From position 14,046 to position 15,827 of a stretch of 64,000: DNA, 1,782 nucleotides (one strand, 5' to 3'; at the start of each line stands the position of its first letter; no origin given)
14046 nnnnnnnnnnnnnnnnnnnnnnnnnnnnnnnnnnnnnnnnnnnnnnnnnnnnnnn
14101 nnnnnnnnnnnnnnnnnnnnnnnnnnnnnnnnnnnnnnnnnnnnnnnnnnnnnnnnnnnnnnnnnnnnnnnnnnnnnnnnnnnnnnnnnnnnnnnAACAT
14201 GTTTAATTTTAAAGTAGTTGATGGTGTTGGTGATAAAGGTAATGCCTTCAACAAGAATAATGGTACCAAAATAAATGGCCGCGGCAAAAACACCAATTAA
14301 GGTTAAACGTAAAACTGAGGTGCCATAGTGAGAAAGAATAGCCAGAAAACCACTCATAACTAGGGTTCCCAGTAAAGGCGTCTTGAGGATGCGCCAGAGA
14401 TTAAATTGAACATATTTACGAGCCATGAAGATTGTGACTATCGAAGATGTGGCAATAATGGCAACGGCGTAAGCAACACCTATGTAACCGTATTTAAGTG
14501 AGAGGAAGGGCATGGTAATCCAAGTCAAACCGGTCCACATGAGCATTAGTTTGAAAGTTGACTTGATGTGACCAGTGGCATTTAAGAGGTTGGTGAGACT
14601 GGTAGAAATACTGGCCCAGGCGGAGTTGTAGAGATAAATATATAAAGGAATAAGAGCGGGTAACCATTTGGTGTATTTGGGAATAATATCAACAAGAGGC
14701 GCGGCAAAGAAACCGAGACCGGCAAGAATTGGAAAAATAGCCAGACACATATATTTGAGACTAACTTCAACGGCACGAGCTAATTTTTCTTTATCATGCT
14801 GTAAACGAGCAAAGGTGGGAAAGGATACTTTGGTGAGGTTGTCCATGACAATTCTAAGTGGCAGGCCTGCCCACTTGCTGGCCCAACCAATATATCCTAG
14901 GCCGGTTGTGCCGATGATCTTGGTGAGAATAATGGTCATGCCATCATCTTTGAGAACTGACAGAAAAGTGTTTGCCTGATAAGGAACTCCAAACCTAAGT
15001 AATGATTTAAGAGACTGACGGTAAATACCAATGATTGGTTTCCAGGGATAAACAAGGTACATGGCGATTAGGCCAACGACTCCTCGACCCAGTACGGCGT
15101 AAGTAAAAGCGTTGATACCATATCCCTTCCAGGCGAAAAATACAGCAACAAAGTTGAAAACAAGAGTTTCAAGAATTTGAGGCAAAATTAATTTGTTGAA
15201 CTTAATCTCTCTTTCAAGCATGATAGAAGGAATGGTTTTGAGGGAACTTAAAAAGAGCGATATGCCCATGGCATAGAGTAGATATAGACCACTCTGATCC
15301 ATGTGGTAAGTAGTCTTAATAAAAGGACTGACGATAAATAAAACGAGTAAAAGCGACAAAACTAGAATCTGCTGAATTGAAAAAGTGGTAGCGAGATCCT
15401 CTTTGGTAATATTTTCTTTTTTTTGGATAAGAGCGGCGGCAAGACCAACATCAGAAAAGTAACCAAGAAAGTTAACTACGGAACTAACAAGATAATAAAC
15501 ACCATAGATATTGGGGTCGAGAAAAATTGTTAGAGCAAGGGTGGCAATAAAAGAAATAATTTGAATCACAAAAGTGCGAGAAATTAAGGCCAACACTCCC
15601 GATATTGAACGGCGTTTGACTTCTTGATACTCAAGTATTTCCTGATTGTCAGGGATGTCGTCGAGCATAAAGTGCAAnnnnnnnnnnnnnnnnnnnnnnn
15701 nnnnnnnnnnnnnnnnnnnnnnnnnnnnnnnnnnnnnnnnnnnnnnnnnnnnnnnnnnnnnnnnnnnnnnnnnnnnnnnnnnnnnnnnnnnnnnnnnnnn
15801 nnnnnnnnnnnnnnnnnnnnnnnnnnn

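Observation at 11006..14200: About 1,060-aa fusion of a large secreted domain, a 14-TM core and a C-terminal domain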

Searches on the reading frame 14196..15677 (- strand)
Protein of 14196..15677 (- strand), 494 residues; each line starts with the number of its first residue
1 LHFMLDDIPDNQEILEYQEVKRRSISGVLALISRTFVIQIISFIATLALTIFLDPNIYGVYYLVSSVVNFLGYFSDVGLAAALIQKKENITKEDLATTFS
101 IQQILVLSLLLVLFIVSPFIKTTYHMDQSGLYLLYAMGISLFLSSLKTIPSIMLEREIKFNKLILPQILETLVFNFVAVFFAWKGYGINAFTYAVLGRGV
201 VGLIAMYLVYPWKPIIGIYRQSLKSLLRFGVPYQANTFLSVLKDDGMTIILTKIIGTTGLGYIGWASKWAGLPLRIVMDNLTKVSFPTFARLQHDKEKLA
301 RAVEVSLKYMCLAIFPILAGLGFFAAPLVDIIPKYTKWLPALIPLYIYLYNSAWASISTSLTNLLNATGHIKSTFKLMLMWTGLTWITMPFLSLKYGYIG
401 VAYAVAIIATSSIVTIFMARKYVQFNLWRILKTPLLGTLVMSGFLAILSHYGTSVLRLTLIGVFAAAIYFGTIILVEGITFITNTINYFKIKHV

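Call 4: search_protein_families(library=pfam, proteins=[window:14196-15677:-], max_evalue=0.1)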
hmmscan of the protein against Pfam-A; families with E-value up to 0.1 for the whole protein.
window:14196-15677:- (494 aa): 2 families
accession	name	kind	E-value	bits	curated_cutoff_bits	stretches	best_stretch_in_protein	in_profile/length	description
PF13440.11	Polysacc_synt_3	-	1.4e-51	176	23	1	52-332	5-283/293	Polysaccharide biosynthesis protein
PF01943.22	Polysacc_synt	-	6.3e-21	75.4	28.2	1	26-293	3-274/274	Polysaccharide biosynthesis protein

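Call 54: search_protein_families(library=ncbifam, proteins=[window:14196-15677:-], max_evalue=0.001)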
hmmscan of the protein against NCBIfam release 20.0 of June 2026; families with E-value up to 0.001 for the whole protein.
window:14196-15677:- (494 aa): 3 families
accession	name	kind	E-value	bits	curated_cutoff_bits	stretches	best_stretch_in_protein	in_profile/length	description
NF007773.0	PRK10459.1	equivalog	8.2e-37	127.3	273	1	21-486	4-471/492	MOP flippase family protein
NF058658.1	Oglyco_Wzx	exception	2.2e-31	109.4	720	1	21-489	7-475/478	O-glycosylation flippase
NF047674.1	TeichurnBiosyTuaB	equivalog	2.5e-20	73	580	1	26-451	10-438/469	teichuronic acid biosynthesis protein TuaB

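Call 59: search_solved_structures(query=window:14196-15677:-, max_evalue=1)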
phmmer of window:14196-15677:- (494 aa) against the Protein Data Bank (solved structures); distinct sequences matched with E-value up to 1: 0.
